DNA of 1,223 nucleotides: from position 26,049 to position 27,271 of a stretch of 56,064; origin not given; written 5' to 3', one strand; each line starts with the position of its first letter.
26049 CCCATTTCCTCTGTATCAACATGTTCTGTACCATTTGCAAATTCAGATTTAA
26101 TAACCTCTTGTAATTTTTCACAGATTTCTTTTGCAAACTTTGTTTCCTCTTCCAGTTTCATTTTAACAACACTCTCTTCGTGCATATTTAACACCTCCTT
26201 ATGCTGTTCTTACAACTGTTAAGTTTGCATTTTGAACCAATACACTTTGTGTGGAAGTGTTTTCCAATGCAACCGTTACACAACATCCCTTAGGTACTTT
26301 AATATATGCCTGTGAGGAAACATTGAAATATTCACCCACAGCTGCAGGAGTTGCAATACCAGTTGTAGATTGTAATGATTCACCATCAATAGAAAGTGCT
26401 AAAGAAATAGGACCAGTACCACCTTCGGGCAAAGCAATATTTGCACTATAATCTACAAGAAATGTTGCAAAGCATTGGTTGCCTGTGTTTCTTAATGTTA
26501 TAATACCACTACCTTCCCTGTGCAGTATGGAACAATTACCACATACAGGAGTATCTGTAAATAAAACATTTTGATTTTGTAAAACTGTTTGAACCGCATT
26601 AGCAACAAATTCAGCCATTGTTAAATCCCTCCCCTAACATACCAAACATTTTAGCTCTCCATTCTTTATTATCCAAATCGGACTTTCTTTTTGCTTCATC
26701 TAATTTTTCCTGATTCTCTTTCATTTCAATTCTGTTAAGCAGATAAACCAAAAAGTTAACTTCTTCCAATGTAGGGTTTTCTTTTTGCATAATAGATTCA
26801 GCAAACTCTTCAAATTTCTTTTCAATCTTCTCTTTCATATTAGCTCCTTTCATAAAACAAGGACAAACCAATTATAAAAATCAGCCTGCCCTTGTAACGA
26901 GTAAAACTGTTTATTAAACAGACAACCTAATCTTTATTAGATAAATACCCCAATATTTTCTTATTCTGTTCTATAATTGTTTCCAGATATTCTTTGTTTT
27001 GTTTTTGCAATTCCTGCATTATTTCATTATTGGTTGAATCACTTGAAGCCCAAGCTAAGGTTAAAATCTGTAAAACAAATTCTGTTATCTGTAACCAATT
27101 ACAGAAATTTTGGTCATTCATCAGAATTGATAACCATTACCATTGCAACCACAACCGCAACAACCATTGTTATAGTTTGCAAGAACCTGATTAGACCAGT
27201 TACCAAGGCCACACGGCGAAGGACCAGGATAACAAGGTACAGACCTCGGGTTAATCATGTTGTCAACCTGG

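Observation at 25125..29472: Accessory island of low-complexity, membrane and Cys-rich proteins under a sigma-region-4 regulator, resembling spore-surface components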

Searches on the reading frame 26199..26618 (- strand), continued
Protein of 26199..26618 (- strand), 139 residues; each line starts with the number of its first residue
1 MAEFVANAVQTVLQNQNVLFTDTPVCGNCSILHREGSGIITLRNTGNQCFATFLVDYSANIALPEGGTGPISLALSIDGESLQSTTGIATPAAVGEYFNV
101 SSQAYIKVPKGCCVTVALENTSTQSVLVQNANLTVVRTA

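Call 63: search_dna_similar(query=L014:5568-5945:+, collection=phages, mode=protein, max_evalue=0.001, max_rows=60, rows=spread)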
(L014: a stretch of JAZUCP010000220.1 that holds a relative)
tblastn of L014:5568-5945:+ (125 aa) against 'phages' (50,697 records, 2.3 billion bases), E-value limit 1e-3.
Records with a match: 52; places in all: 52; records where one place covers at least 80% of the query: 51.
Best place of each record, by identity: 60-80% 2; <60% 50.
By first word of the organism name: Bacillus 23; Prevotella 15; Bacteriophage 8; Dulem 2; Geobacillus 2; Butyrivibrio 1; bajarodcaudo 1.
By host as written in the record: Prevotella sp. 15; Bacillus anthracis Sterne 10; - 9; Bacillus anthracis 5; Bacillus cereus 4; Geobacillus kaustophilus ATCC 8005 2; Bacillus cereus VKM B-370 2; Varecia variegata 1; and 4 more.
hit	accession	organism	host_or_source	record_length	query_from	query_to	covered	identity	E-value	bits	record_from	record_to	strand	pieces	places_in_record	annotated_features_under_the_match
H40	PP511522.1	Dulem virus 35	Varecia variegata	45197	1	125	100%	66.4%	1e-54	188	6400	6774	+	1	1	hypothetical protein (x3)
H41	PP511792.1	Dulem virus 33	Propithecus coquereli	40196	4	125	98%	60.7%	3e-46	164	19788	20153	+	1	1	hypothetical protein (x2)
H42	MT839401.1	Bacteriophage sp.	human fecal samples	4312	1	125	100%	56.3%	1e-41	150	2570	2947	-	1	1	record has no annotation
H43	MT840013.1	Bacteriophage sp.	human fecal samples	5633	1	125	100%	55.6%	3e-41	149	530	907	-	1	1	record has no annotation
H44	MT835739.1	Bacteriophage sp.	human fecal samples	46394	1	125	100%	54.0%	2e-40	147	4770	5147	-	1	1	record has no annotation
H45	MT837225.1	Bacteriophage sp.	human fecal samples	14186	7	123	94%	56.4%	1e-39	145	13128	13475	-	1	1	record has no annotation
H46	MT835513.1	Bacteriophage sp.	human fecal samples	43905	2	125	99%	51.6%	3e-36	135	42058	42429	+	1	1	record has no annotation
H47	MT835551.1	Bacteriophage sp.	human fecal samples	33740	7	125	95%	52.9%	5e-38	140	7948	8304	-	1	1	record has no annotation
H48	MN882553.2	Butyrivibrio virus Ceridwen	Butyrivibrio fibrisolvens DSM 3071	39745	1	125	100%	42.4%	5e-32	123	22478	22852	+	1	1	hypothetical protein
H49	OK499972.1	Bacillus phage vB_BanS_Chewbecca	Bacillus anthracis Sterne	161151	7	125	95%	40.0%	6e-25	103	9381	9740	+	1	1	hypothetical protein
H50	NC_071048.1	Bacillus phage vB_BanS_Chewbecca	Bacillus anthracis Sterne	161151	7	125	95%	40.0%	6e-25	103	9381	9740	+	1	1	hypothetical protein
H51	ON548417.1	Bacillus phage vB_BanS-Thrax1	Bacillus anthracis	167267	2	125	99%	37.6%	4e-22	96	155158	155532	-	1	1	hypothetical protein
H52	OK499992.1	Bacillus phage vB_BanS_Nate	Bacillus anthracis Sterne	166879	7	125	95%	39.2%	4e-25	103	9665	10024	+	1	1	hypothetical protein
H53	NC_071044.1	Bacillus phage vB_BanS_Nate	Bacillus anthracis Sterne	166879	7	125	95%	39.2%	4e-25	103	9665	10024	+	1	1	hypothetical protein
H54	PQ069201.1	Bacillus phage C30-3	Bacillus sp. C30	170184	2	125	99%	36.8%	2e-21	93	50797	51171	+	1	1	record has no annotation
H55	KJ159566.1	Geobacillus phage GBK2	Geobacillus kaustophilus ATCC 8005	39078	2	125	99%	36.8%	3e-21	93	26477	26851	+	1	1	hypothetical protein (x2)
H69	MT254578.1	Bacillus phage Izhevsk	Bacillus cereus VKM B-370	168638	7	125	95%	37.5%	6e-22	95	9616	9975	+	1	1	putative peptidase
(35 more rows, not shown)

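Call 64: get_annotated_region(hit=H69, flank=5000)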
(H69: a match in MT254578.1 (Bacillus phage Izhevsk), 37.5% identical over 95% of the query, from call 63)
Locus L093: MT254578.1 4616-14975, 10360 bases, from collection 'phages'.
description: Bacillus phage Izhevsk, complete genome.
organism: Bacillus phage Izhevsk (NCBI taxid 2724322)
taxonomy: Viruses; Duplodnaviria; Heunggongvirae; Uroviricota; Caudoviricetes; Joanripponvirinae; Tsamsavirus; Tsamsavirus izhevsk
host: Bacillus cereus VKM B-370; source: soil sample; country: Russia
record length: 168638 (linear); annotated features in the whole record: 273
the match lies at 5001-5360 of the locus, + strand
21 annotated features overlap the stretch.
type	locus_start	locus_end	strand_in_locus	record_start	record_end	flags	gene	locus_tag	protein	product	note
CDS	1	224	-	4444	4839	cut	-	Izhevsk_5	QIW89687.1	hypothetical protein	-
CDS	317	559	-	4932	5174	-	-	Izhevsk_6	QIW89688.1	hypothetical protein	-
CDS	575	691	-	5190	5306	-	-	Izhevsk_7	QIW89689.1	hypothetical protein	-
CDS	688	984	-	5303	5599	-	-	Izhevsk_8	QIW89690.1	hypothetical protein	-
CDS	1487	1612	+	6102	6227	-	-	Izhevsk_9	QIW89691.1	hypothetical protein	-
CDS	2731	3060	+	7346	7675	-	-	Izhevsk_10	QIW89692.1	hypothetical protein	-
CDS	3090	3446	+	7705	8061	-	-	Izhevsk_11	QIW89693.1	hypothetical protein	-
CDS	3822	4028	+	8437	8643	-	-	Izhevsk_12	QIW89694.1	hypothetical protein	-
CDS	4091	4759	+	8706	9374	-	-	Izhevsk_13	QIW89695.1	serine/threonine protein kinase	-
CDS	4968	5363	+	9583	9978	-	-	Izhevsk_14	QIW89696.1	putative peptidase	-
CDS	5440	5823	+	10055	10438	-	-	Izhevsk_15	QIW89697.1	putative signal peptide-containing lipoprotein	-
CDS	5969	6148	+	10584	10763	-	-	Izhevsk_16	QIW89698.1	hypothetical protein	-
CDS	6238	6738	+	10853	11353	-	-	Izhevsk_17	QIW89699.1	type I DNA restriction enzymes inhibitor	putative T7 Ocr-like protein, type I DNA restriction enzymes inhibitor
CDS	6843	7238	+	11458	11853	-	-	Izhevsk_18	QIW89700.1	hypothetical protein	-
CDS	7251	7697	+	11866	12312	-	-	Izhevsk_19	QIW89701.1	hypothetical protein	-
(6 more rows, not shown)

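Call 65: get_annotated_region(hit=H55, flank=4000)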
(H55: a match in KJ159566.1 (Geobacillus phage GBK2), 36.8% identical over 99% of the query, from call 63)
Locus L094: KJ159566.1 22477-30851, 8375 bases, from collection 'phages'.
description: Geobacillus phage GBK2, complete genome.
organism: Geobacillus phage GBK2 (NCBI taxid 1458842)
taxonomy: Viruses; Duplodnaviria; Heunggongvirae; Uroviricota; Caudoviricetes
host: Geobacillus kaustophilus ATCC 8005; source: -; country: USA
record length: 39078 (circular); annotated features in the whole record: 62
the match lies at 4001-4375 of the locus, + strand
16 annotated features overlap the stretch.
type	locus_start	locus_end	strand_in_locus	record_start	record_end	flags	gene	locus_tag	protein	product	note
CDS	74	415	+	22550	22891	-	-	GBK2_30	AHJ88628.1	hypothetical protein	-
CDS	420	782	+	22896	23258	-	-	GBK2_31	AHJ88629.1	hypothetical protein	-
CDS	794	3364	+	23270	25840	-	-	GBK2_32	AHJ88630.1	hypothetical protein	-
CDS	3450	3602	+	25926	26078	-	-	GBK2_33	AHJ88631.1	hypothetical protein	-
CDS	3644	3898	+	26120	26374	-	-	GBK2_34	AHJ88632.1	hypothetical protein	-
CDS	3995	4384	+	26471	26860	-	-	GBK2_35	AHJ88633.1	hypothetical protein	-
CDS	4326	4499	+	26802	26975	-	-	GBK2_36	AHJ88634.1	hypothetical protein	-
CDS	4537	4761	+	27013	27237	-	-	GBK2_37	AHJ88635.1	hypothetical protein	-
CDS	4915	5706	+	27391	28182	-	-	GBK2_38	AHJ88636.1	recombinase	-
CDS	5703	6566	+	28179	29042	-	-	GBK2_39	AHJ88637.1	RecT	-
CDS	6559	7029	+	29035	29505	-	-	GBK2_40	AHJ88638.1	SSB protein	-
CDS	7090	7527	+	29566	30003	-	-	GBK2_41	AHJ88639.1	hypothetical protein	-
CDS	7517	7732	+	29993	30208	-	-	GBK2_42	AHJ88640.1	hypothetical protein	-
CDS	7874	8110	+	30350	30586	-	-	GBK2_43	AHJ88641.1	hypothetical protein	-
CDS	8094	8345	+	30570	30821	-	-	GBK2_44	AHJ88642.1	hypothetical protein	-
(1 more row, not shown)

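Call 76: search_protein_representatives(alignment_id=A1)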
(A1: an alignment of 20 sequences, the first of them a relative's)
Query: 20 sequences, 140 profile positions. Proteins with E-value up to 0.001 (for the whole library): 898; up to 1e-10: 561; up to 1e-30: 116. The best 150 are listed.
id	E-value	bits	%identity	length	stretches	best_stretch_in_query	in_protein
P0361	4.1e-61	221.2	-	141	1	1-140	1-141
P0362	4.3e-60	217.9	-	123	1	2-123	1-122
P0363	7.2e-57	207.4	-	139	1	2-140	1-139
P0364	1.5e-56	206.4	-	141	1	1-140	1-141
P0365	2.6e-55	202.4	-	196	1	11-140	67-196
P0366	1.5e-54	199.9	-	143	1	2-140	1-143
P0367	2.1e-49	183.2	-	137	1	1-137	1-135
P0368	3.6e-49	182.5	-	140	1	1-140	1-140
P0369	7.9e-49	181.4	-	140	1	2-140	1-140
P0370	1.8e-48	180.2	-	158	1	31-139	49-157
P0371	8.7e-48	178.0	-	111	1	31-139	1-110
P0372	2.4e-46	173.3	-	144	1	1-139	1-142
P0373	7.4e-46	171.7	-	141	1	2-140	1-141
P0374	1.1e-45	171.2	-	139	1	1-138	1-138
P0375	2.8e-45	169.8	-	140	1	1-138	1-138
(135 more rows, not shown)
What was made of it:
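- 26199..26618 (-): o139: core TNF/C1q/BclA-C-terminal-type jelly-roll protein; standalone domain with an invariant CC pair. 898 representative clusters, the top 150 all 83-196 aa (call 76).
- On BclA family (collagen-like exosporium glycoprotein, Pfam BclA_C): The top 150 of 898 family representatives are 83-196 aa, with the domain spanning the whole protein (call 76).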

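Call 83: search_dna_similar(query=window:26199-26618:-, collection=plasmids, mode=protein, max_evalue=0.001, max_rows=30)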
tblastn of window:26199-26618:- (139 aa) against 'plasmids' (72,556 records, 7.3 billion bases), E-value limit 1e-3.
Records with a match: 1; places in all: 1; records where one place covers at least 80% of the query: 1.
Best place of each record, by identity: <60% 1.
By first word of the organism name: Vescimonas 1.
By predicted mobility (MOB-suite, as given by PLSDB): non-mobilizable 1.
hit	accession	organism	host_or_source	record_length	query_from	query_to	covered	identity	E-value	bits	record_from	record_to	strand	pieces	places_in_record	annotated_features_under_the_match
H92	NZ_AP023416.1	Vescimonas fastidiosa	Homo sapiens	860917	1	137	99%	51.4%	5e-36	137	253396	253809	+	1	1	hypothetical protein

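Call 85: get_annotated_region(hit=H92, flank=12000)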
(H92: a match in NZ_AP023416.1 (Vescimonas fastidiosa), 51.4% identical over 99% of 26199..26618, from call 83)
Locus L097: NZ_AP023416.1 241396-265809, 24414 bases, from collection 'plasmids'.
description: Vescimonas fastidiosa strain MM35 plasmid pMM35_01
organism: Vescimonas fastidiosa (NCBI taxid 2714353)
taxonomy: Bacteria; Bacillota; Clostridia; Eubacteriales; Oscillospiraceae; Vescimonas; Vescimonas fastidiosa
host: -; source: Homo sapiens; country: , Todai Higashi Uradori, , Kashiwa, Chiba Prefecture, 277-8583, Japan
typing (MOB-suite, as given by PLSDB): non-mobilizable
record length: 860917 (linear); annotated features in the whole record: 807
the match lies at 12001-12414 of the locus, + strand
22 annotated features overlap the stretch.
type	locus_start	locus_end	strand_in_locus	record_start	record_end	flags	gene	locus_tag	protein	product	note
CDS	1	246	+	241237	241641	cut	-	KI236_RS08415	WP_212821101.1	hypothetical protein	-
CDS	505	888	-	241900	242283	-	-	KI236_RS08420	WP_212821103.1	PH domain-containing protein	-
CDS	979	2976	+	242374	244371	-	-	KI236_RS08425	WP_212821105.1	hypothetical protein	-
CDS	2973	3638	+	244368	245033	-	-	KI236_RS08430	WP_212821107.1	hypothetical protein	-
CDS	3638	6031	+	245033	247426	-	-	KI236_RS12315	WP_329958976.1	phage tail protein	-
CDS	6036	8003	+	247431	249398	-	-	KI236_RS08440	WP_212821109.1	DUF859 family phage minor structural protein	-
CDS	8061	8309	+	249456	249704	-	-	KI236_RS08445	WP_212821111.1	hypothetical protein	-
CDS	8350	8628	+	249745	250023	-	-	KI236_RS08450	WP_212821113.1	phage holin family protein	-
CDS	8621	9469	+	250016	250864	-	-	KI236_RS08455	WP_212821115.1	N-acetylmuramoyl-L-alanine amidase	GO:0009253 - peptidoglycan catabolic process [Evidence IEA]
CDS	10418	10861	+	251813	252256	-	-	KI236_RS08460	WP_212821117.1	hypothetical protein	-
CDS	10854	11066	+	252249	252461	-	-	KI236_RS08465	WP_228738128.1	hypothetical protein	-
CDS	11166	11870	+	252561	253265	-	-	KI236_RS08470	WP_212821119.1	hypothetical protein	-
CDS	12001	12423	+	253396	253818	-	-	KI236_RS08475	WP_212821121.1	hypothetical protein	-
CDS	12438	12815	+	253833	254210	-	-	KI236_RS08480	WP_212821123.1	hypothetical protein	-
CDS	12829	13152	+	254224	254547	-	-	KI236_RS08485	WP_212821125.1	hypothetical protein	-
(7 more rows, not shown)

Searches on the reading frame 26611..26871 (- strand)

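Call 5: search_protein_families(library=pfam, proteins=[window:26611-26871:-], max_evalue=1)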
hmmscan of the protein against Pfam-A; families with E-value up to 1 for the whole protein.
window:26611-26871:- (86 aa): 4 families
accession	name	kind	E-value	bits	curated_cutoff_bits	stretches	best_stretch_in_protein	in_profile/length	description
PF10669.14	Phage_Gp23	-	0.0058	17.4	29.3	1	46-80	43-77/120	Protein gp23 (Bacteriophage A118)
PF12841.12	YvrJ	-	0.045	13.8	29.5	0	15-29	18-32/36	YvrJ protein family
PF02731.20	SKIP_SNW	-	0.061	13.4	25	1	12-63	99-150/158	SKIP/SNW domain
PF07146.16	DUF1389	-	0.09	12.5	29.6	1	12-60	41-89/311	Protein of unknown function (DUF1389)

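Call 6: search_protein_families(library=phrogs, proteins=[window:26611-26871:-], max_evalue=0.1)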
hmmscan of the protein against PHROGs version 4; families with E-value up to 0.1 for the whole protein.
window:26611-26871:- (86 aa): 1 family
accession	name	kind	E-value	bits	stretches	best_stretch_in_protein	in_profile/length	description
phrog_8806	-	unknown function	0.0083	17.5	1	46-80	44-78/121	-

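Call 14: search_protein_families(library=ncbifam, proteins=[window:26611-26871:-], max_evalue=1)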
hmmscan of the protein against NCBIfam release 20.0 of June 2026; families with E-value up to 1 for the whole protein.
window:26611-26871:- (86 aa): 0 families

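Call 58: search_protein_families(library=padloc, proteins=[window:26611-26871:-], max_evalue=0.1)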
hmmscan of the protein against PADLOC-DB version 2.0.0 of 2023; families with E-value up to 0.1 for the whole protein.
window:26611-26871:- (86 aa): 0 families

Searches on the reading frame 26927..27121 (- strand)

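Call 5: search_protein_families(library=pfam, proteins=[window:26927-27121:-], max_evalue=1)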
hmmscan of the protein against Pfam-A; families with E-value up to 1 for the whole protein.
window:26927-27121:- (64 aa): 3 families
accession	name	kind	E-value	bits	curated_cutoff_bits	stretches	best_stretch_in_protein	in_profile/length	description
PF13475.11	DUF4116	-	0.026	14.5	24.9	1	40-62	24-46/49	Domain of unknown function (DUF4116)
PF00512.31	HisKA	-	0.068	13.7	26.9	1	31-60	23-54/66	His Kinase A (phospho-acceptor) domain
PF22838.1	COMMD8_HN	-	0.11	13.4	27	1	8-51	39-81/90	COMMD8, helical N-terminal domain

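Call 6: search_protein_families(library=phrogs, proteins=[window:26927-27121:-], max_evalue=0.1)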
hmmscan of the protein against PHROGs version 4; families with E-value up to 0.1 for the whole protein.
window:26927-27121:- (64 aa): 1 family
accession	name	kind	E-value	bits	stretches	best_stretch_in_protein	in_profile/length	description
phrog_12841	-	unknown function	0.083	14.3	1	16-53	20-57/106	-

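Call 14: search_protein_families(library=ncbifam, proteins=[window:26927-27121:-], max_evalue=1)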
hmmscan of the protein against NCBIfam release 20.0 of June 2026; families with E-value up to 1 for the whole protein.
window:26927-27121:- (64 aa): 0 families

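Call 58: search_protein_families(library=padloc, proteins=[window:26927-27121:-], max_evalue=0.1)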
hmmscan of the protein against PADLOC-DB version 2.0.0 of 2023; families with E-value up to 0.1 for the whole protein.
window:26927-27121:- (64 aa): 0 families
